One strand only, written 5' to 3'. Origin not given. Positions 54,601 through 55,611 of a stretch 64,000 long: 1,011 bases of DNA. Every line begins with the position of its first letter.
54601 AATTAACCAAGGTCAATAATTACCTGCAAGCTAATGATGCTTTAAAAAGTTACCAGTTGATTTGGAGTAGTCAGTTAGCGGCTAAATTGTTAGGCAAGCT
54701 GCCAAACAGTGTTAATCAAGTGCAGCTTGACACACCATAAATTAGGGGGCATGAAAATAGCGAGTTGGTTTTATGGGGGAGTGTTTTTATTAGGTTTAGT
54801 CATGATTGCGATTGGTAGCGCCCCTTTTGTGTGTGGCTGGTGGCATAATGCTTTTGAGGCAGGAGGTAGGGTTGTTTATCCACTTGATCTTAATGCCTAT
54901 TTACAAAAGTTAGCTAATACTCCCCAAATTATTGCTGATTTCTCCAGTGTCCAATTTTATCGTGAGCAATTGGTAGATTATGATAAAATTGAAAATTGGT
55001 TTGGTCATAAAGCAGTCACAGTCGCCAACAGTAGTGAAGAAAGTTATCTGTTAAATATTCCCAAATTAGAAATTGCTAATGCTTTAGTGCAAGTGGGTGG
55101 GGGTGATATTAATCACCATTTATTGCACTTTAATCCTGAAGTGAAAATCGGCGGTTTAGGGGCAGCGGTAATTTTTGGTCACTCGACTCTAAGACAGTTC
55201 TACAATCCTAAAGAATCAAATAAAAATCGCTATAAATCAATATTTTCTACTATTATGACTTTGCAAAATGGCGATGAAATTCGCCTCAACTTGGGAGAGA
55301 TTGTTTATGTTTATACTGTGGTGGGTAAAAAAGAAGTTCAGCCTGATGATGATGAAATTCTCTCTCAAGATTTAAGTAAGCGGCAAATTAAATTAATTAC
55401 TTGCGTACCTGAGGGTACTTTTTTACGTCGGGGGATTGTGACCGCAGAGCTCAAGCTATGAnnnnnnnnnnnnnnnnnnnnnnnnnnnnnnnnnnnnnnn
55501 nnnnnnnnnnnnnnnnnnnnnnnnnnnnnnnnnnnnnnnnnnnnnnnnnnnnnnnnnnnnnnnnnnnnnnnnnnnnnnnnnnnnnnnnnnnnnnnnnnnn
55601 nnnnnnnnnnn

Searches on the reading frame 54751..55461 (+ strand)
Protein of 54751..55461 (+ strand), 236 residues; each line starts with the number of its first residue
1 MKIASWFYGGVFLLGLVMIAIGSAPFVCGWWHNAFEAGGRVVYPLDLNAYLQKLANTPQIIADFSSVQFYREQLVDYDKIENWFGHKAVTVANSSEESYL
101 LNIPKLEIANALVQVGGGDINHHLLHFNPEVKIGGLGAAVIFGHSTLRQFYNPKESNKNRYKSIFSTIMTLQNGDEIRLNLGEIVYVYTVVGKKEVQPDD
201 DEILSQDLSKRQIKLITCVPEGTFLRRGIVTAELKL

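Call 7: search_protein_families(library=pfam, proteins=[window:54751-55461:+], max_evalue=0.1)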
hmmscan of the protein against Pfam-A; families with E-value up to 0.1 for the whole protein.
window:54751-55461:+ (236 aa): 1 family
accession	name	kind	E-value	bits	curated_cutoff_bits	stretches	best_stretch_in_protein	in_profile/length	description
PF04203.18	Sortase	-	1.9e-15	57.1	26.6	1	101-234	1-124/125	Sortase domain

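Call 8: search_protein_families(library=ncbifam, proteins=[window:54751-55461:+], max_evalue=1)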
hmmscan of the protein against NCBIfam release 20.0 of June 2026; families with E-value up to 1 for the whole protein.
window:54751-55461:+ (236 aa): 8 families
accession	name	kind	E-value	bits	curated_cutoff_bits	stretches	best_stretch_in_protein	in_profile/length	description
TIGR01076.1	sortase_fam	subfamily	1.5e-09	37.8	39.35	1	161-232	54-125/136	sortase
NF033745.1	class_C_sortase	subfamily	5.3e-08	32.9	160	1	162-233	148-219/220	class C sortase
NF033747.1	class_E_sortase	subfamily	4.4e-06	26.7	160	1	159-235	122-206/211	class E sortase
NF033746.1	class_D_sortase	subfamily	5.5e-05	23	165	1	163-220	60-116/135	class D sortase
NF058671.1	sortase_SrtD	exception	5.6e-05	22.9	140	1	163-220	114-170/187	class D sortase, LPxTATN-specific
NF033748.1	class_F_sortase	subfamily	0.0028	17.3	166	1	128-219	51-134/155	class F sortase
TIGR03784.1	marine_sortase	equivalog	0.0096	15.6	158.25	1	135-220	69-158/174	class GN sortase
NF050809.1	blaCHA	exception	0.22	11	575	1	48-96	84-130/295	CHA family extended-spectrum class A beta-lactamase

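Call 28: find_homologous_proteins(query=window:54751-55461:+, max_evalue=0.00001)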
Query window:54751-55461:+ (236 aa): 488 proteins with E <= 0.00001 among 898 candidates; the best 120 are listed.
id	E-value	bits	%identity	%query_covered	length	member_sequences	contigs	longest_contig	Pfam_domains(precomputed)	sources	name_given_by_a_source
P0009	3.1e-148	509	96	100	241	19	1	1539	PF04203.19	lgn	-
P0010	1.1e-96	341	67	100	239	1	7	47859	PF04203.19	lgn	-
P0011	1.0e-94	334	65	100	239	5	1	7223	PF04203.19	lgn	-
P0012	2.5e-75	271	53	99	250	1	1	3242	PF04203.19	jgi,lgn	jgi:sortase (surface protein transpeptidase)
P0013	2.7e-75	271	53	98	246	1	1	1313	PF04203.19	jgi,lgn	jgi:sortase A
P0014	2.5e-73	264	52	100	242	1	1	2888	PF04203.19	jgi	jgi:sortase A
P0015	1.0e-72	262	51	98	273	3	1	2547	PF04203.19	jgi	-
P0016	7.4e-72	259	51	100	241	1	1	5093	PF04203.19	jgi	jgi:sortase A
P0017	8.2e-72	259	52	100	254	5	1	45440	PF04203.19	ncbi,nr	ncbi:sortase [bacterium]|nr:sortase [bacterium]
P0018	1.7e-71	258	53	97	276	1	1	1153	PF04203.19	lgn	-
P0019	2.8e-71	258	54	94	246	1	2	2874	PF04203.19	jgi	-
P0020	2.9e-71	258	54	96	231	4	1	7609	PF04203.19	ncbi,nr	ncbi:sortase [bacterium]|nr:sortase [bacterium]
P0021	3.9e-71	257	54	94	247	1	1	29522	PF04203.19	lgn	-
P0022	8.8e-71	256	51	99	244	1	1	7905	PF04203.19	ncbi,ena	-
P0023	1.4e-70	255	53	98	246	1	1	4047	PF04203.19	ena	-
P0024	4.2e-70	254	53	96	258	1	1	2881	PF04203.19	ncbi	-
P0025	3.9e-69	251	50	98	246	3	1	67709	PF04203.19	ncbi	-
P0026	9.0e-69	249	52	94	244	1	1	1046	PF04203.19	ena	-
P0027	1.4e-67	245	47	100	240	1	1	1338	PF04203.19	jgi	jgi:LPXTG-site transpeptidase (sortase) family protein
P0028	4.6e-67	244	50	100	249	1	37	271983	PF04203.19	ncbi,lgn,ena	-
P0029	1.9e-66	242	52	94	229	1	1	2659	PF04203.19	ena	-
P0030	5.9e-66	240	47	99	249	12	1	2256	PF04203.19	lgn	-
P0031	1.0e-65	239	51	96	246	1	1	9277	PF04203.19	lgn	-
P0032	3.0e-64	235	50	92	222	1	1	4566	PF04203.19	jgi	jgi:sortase A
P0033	3.5e-64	234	49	96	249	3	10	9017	PF04203.19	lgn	-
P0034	1.9e-63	232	46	99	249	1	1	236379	PF04203.19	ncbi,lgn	-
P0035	2.6e-63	231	47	97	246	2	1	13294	PF04203.19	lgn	-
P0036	7.3e-63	230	52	91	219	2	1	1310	PF04203.19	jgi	-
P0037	1.6e-62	229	47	99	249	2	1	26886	PF04203.19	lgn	-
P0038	1.8e-62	229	45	97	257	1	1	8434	PF04203.19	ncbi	-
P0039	3.9e-62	228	46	99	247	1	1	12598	PF04203.19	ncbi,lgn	-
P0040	1.8e-61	225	66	67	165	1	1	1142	PF04203.19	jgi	jgi:sortase A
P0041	3.2e-60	221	48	93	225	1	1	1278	PF04203.19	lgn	-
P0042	7.0e-59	217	49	95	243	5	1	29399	PF04203.19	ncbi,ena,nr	ncbi:sortase [bacterium]|nr:sortase [bacterium]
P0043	3.2e-51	192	46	92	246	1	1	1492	PF04203.19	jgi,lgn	jgi:LPXTG-site transpeptidase (sortase) family protein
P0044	1.2e-49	187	45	95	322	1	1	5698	PF04203.19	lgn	-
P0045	2.8e-48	182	55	68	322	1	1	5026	PF04203.19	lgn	-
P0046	9.8e-48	181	54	69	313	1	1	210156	PF04203.19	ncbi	-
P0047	3.9e-47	179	55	68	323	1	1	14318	PF04203.19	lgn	-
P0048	4.7e-47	178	54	68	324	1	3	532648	PF04203.19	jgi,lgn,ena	-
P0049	7.0e-47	178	56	68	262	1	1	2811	PF04203.19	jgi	jgi:sortase A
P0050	2.9e-46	176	42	99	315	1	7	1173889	PF04203.19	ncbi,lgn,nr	ncbi:MAG: class C sortase [Patescibacteria group bacterium]|nr:MAG: class C sortase [Patescibacteria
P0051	3.8e-46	175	54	68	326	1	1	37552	PF04203.19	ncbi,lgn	-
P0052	5.1e-46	175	54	68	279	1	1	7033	PF04203.19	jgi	jgi:sortase A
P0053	1.1e-45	174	40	98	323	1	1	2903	PF04203.19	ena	-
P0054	1.4e-45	173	54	69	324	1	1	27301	PF04203.19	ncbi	-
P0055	2.6e-45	173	54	68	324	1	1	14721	PF04203.19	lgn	-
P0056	2.6e-45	173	53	68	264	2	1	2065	PF04203.19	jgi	jgi:sortase A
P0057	2.8e-45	172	53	68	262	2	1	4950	PF04203.19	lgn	-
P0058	3.3e-45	172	44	94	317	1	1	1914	PF04203.19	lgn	-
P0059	3.8e-45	172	41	95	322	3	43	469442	PF04203.19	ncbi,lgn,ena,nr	ncbi:MAG: hypothetical protein COU63_01635 [Candidatus Pacebacteria bacterium CG10_big_fil_rev_8_21_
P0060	6.6e-45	171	54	68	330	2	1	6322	PF04203.19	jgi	jgi:sortase A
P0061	7.1e-45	171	42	95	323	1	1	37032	PF04203.19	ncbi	-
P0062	7.5e-45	171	53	68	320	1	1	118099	PF04203.19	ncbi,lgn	-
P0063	8.5e-45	171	39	95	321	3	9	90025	PF04203.19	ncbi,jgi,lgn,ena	-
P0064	9.9e-45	171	50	68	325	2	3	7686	PF04203.19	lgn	-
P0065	1.1e-44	171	53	68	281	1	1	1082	PF04203.19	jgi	jgi:LPXTG-site transpeptidase (sortase) family protein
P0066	1.2e-44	170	52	68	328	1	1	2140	PF04203.19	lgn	-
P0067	1.7e-44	170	48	78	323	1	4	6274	PF04203.19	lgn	-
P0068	1.9e-44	170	43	94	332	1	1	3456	PF04203.19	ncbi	-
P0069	2.0e-44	170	42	94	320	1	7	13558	PF04203.19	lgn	-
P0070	2.2e-44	170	40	99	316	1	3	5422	PF04203.19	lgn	-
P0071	2.4e-44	169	43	95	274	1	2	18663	PF04203.19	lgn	-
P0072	2.5e-44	169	51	68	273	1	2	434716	PF04203.19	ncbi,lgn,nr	ncbi:MAG TPA: sortase [Patescibacteria group bacterium]|nr:sortase [Patescibacteria group bacterium]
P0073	2.9e-44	169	41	99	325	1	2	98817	PF04203.19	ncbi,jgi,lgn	ncbi:MAG: sortase [Candidatus Woesebacteria bacterium]|jgi:sortase A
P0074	3.3e-44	169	42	95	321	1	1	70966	PF04203.19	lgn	-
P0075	3.6e-44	169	40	95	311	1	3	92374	PF04203.19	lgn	-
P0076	3.8e-44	169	53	68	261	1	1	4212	PF04203.19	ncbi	-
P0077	4.1e-44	169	53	68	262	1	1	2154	PF04203.19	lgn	-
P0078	5.7e-44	168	40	99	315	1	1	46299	PF04203.19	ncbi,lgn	-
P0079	6.0e-44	168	42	94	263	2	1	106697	PF04203.19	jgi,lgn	jgi:sortase A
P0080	6.5e-44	168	52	68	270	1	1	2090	PF04203.19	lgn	-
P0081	6.6e-44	168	44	81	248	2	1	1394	PF04203.19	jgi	-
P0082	6.7e-44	168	52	70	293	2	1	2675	PF04203.19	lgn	-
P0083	6.9e-44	168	51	68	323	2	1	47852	PF04203.19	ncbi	-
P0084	6.9e-44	168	42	96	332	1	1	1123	PF04203.19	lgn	-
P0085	7.5e-44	168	44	95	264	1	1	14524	PF04203.19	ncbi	-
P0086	7.6e-44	168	50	68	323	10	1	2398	PF04203.19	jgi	jgi:LPXTG-site transpeptidase (sortase) family protein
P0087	7.7e-44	168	53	68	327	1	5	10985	PF04203.19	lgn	-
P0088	7.9e-44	168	40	95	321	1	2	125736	PF04203.19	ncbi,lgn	-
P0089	8.2e-44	168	49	68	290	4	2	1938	PF04203.19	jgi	jgi:sortase A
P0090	8.2e-44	168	41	96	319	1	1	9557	PF04203.19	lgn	-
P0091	8.8e-44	168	51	68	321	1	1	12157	PF04203.19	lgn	-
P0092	9.5e-44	167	41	94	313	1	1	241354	PF04203.19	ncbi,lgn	-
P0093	1.0e-43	167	52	68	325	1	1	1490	PF04203.19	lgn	-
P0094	1.1e-43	167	43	95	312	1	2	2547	PF04203.19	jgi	jgi:sortase A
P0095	1.2e-43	167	50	68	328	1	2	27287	PF04203.19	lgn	-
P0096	1.3e-43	167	53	68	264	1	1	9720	PF04203.19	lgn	-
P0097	1.5e-43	167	52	66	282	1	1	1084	PF04203.19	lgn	-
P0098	1.6e-43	167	51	68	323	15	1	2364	PF04203.19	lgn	-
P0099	2.0e-43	166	52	68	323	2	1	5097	PF04203.19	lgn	-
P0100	2.2e-43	166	52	68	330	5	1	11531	PF04203.19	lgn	-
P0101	2.6e-43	166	42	99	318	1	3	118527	PF04203.19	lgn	-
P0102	3.2e-43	166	41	96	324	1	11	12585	PF04203.19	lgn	-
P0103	3.5e-43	166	50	68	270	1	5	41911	PF04203.19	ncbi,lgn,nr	ncbi:MAG: sortase [Candidatus Chisholmbacteria bacterium]|nr:sortase [Candidatus Chisholmbacteria ba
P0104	3.5e-43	166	51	69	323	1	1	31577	PF04203.19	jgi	jgi:LPXTG-site transpeptidase (sortase) family protein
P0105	3.6e-43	166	40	99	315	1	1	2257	PF04203.19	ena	-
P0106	4.2e-43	165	50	69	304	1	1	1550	PF04203.19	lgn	-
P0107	5.0e-43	165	40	98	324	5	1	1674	PF04203.19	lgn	-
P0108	5.8e-43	165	42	95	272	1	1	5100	PF04203.19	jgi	jgi:LPXTG-site transpeptidase (sortase) family protein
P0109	5.9e-43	165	52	68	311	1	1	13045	PF04203.19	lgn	-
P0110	6.2e-43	165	40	96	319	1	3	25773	PF04203.19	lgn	-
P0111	6.4e-43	165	52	68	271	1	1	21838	PF04203.19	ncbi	-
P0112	6.4e-43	165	41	95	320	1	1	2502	PF04203.19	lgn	-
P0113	7.5e-43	165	46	75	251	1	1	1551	PF04203.19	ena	-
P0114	8.3e-43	164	52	68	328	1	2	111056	PF04203.19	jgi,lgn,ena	-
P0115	9.4e-43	164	48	75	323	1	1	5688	PF04203.19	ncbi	-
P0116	1.0e-42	164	53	68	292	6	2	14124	PF04203.19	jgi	jgi:sortase A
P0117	1.2e-42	164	51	68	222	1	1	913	PF04203.19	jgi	jgi:sortase A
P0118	1.4e-42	164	43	89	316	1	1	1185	PF04203.19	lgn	-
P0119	1.6e-42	163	53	68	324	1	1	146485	PF04203.19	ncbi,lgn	-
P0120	1.6e-42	163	50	69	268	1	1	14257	PF04203.19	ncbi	-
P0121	1.6e-42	163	40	99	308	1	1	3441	PF04203.19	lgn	-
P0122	1.6e-42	163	39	97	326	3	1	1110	PF04203.19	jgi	-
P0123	2.0e-42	163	40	97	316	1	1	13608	PF04203.19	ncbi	-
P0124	2.7e-42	163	52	68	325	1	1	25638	PF04203.19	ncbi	-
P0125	2.8e-42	163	49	68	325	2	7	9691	PF04203.19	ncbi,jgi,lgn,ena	-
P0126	3.2e-42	162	52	69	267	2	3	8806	PF04203.19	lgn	-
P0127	3.5e-42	162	38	99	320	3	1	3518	PF04203.19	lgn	-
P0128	3.7e-42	162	50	68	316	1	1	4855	PF04203.19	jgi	jgi:LPXTG-site transpeptidase (sortase) family protein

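Call 33: find_encoding_contigs(protein=P0010, flank=10000, max_places=3)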
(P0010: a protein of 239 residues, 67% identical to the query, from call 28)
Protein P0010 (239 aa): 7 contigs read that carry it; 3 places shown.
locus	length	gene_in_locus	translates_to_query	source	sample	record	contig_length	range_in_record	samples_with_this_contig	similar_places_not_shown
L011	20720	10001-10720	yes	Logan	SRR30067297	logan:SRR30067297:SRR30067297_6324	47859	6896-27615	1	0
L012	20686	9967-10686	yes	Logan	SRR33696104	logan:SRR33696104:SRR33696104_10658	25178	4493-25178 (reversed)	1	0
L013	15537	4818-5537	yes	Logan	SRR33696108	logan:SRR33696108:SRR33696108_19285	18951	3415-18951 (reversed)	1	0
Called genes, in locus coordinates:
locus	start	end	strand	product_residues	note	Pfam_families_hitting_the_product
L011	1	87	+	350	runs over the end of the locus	PF01551:Peptidase_M23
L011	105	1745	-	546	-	-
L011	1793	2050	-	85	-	PF01016:Ribosomal_L27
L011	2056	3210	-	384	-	PF01555:N6_N4_Mtase (faint), PF01170:UPF0020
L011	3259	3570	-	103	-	PF00829:Ribosomal_L21p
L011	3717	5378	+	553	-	-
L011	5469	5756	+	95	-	-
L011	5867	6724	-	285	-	PF01263:Aldose_epim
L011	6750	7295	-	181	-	PF01966:HD (weak)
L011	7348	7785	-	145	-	PF12732:YtxH (weak)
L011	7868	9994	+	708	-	-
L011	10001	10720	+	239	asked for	PF04203:Sortase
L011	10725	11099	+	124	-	PF03652:RuvX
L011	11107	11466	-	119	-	-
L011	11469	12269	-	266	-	PF00188:CAP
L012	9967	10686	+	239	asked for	PF04203:Sortase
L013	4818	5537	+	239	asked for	PF04203:Sortase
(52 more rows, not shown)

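Call 34: find_encoding_contigs(protein=P0028, flank=10000, max_places=2)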
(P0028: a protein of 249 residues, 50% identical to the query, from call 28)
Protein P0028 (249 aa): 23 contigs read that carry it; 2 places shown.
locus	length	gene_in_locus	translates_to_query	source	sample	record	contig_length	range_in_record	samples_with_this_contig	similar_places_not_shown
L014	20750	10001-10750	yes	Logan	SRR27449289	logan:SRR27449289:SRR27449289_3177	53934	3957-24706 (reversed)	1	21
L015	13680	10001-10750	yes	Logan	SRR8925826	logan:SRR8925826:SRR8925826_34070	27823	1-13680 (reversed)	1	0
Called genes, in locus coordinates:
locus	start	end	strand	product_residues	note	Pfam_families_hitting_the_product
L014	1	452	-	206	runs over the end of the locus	-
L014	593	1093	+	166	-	PF01966:HD (weak)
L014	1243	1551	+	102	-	PF00829:Ribosomal_L21p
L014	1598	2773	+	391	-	PF01170:UPF0020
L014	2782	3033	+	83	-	PF01016:Ribosomal_L27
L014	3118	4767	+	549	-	-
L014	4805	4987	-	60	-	-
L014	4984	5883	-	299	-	PF07549:Sec_GG, PF02355:SecD_SecF_C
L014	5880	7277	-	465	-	PF21760:SecD_1st, PF22599:SecDF_P1_head, PF02355:SecD_SecF_C, PF03176:MMPL (faint)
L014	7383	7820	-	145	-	PF12732:YtxH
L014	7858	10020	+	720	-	-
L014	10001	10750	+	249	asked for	PF04203:Sortase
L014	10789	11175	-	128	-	PF03652:RuvX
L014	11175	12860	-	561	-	PF00753:Lactamase_B, PF22505:RNase_J_b_CASP, PF17770:RNase_J_C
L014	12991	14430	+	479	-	PF00133:tRNA-synt_1 (weak), PF01921:tRNA-synt_1f (faint), PF09334:tRNA-synt_1g, PF00133:tRNA-synt_1, PF01406:tRNA-synt_1e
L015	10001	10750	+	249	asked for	PF04203:Sortase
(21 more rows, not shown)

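Call 59: search_solved_structures(query=A7, max_evalue=0.01)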
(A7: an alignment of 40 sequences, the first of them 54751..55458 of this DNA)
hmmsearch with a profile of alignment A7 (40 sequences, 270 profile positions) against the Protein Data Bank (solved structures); distinct sequences matched with E-value up to 0.01: 44.
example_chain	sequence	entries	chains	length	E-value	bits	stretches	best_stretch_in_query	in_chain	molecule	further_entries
4d70_A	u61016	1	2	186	8.4e-11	44.9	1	123-268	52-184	SORTASE FAMILY PROTEIN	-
2kw8_A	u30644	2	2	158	2.8e-09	39.9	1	191-267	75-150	LPXTG-site transpeptidase family protein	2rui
3rcc_A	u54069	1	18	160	4.8e-09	39.2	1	197-269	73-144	Sortase SrtA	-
7s56_A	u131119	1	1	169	5.4e-09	39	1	197-269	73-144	Class A sortase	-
4tqx_A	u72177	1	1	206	4.5e-08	36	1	198-260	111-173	Sortase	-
5k9a_A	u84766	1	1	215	5.7e-08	35.7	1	196-266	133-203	Putative fimbrial associated sortase-like protein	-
6bwe_A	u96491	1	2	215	6.4e-08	35.5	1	196-266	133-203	Putative fimbrial associated sortase-like protein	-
8gr6_A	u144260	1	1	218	7.6e-08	35.2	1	198-261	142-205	Sortase-like protein, putative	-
5hu4_A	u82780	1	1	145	1.7e-07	34.1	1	196-263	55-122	Cysteine protease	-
7s54_A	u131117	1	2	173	1.9e-07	33.9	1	197-269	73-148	Class A sortase, sortase A chimera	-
4d7w_A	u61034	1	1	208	7.1e-07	32.1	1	198-263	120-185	SORTASE FAMILY PROTEIN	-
8t28_A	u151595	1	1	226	1.6e-06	30.9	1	197-262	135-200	Class C sortase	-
2xwg_A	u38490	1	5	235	3e-06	30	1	197-266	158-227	SORTASE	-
7f87_A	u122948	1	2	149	3.2e-06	29.9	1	198-268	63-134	Class A sortase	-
7cfj_A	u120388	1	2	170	4.1e-06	29.5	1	198-268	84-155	Class A sortase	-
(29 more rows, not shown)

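Call 65: predict_structure(alignment_id=A7)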
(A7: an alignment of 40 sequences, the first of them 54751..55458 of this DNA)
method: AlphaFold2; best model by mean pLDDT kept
length: 236 residues; sequences in the alignment: 40
mean_pLDDT: 84.6   pTM: 0.65
mean pLDDT of the five models: 84.6, 84.6, 84.6, 82.8, 82.0
residues with pLDDT >= 90: 128; 70-90: 71; 50-70: 26; < 50: 11
segments of 3 or more residues with pLDDT < 50: 66-72
pLDDT, mean of each block of 10 residues (from residue 1): 83 97 94 73 63 68 49 68 77 87 97 92 91 95 87 91 92 98 97 91 92 87 69 97
secondary structure, 60 per line:
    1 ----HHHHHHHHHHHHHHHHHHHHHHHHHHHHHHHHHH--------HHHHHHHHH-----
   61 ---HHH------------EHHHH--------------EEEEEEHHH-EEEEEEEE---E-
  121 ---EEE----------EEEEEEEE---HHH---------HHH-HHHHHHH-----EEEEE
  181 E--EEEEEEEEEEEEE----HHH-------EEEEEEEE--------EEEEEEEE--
elements in order: H5-38 H47-55 H80-83 E98-103 E108-115 E124-126 E137-144 H164-170 E176-181 E184-196 E211-218 E227-234

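Call 72: fold_search(model_id=the predicted structure, library=pdb)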
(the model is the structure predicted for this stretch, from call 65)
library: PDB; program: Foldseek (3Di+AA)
matches with E <= 10: 236; with E <= 0.001: 125
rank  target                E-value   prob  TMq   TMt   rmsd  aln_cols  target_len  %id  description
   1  6bwe_B                4.1e-10  1.00  0.49  0.61   3.4       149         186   25  Sortase A from Corynebacterium diphtheriae, lid mutant (released 2017-12-27)
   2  5k9a                  4.3e-10  1.00  0.49  0.53   3.3       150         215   25  Sortase A from Corynebacterium diphtheriae (released 2016-06-15)
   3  2w1k_A                1.1e-09  1.00  0.45  0.51   3.9       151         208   27  Crystal Structure of Sortase C-3 (SRTC-3) from Streptococcus pneumoniae (released 2008-12-23)
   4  4d70_A                1.6e-09  1.00  0.48  0.69   4.6       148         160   22  Structural, biophysical and biochemical analyses of a Clostridium perfringens Sortase D5 transpeptidase (released 2015-07-15)
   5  6bwe_A                1.6e-09  1.00  0.49  0.60   3.3       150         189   25  Sortase A from Corynebacterium diphtheriae, lid mutant (released 2017-12-27)
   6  8snq                  1.9e-09  1.00  0.48  0.66   8.6       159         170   21  Streptococcus pyogenes Sortase A (SrtA) with the F145E mutation (released 2024-03-13)
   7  7cg9                  1.9e-09  1.00  0.44  0.52   6.2       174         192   17  Crystal structure of pilin-specific sortase SrtC1 from Lactobacillus rhamnosus GG (released 2022-03-02)
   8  2xwg_C                3.5e-09  1.00  0.47  0.62   3.1       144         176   20  Crystal structure of sortase C-1 from Actinomyces oris (formerly Actinomyces naeslundii) (released 2011-02-23)
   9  7s4o_A                4.0e-09  1.00  0.48  0.65   8.4       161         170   20  Structure of C208A Sortase A from Streptococcus pyogenes bound to LPATS peptide (released 2022-09-07)
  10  7s53                  5.3e-09  1.00  0.47  0.69   4.8       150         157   22  Structure of Sortase A from Streptococcus pyogenes with the b7-b8 loop sequence from Listeria monocytogenes Sortase A (released 2022-01-12)
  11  7s54_A                5.3e-09  1.00  0.49  0.67   3.7       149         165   23  Sortase A from Streptococcus agalactiae with the deltaN188 b7-b8 loop sequence from Staphylococcus aureus Sortase A (released 2022-01-12)
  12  2xwg_A                6.7e-09  1.00  0.48  0.62   2.6       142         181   20  Crystal structure of sortase C-1 from Actinomyces oris (formerly Actinomyces naeslundii) (released 2011-02-23)
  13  2xwg_D                6.7e-09  1.00  0.47  0.60   2.7       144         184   21  Crystal structure of sortase C-1 from Actinomyces oris (formerly Actinomyces naeslundii) (released 2011-02-23)
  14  2xwg_E                8.0e-09  1.00  0.48  0.63   2.5       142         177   20  Crystal structure of sortase C-1 from Actinomyces oris (formerly Actinomyces naeslundii) (released 2011-02-23)
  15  7t8z_A                8.5e-09  1.00  0.48  0.70   3.2       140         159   23  Structure of Class A sortase from Streptococcus pyogenes bound to lipid II mimetic, LPATA: Thr-out conformation (released 2022-09-07)
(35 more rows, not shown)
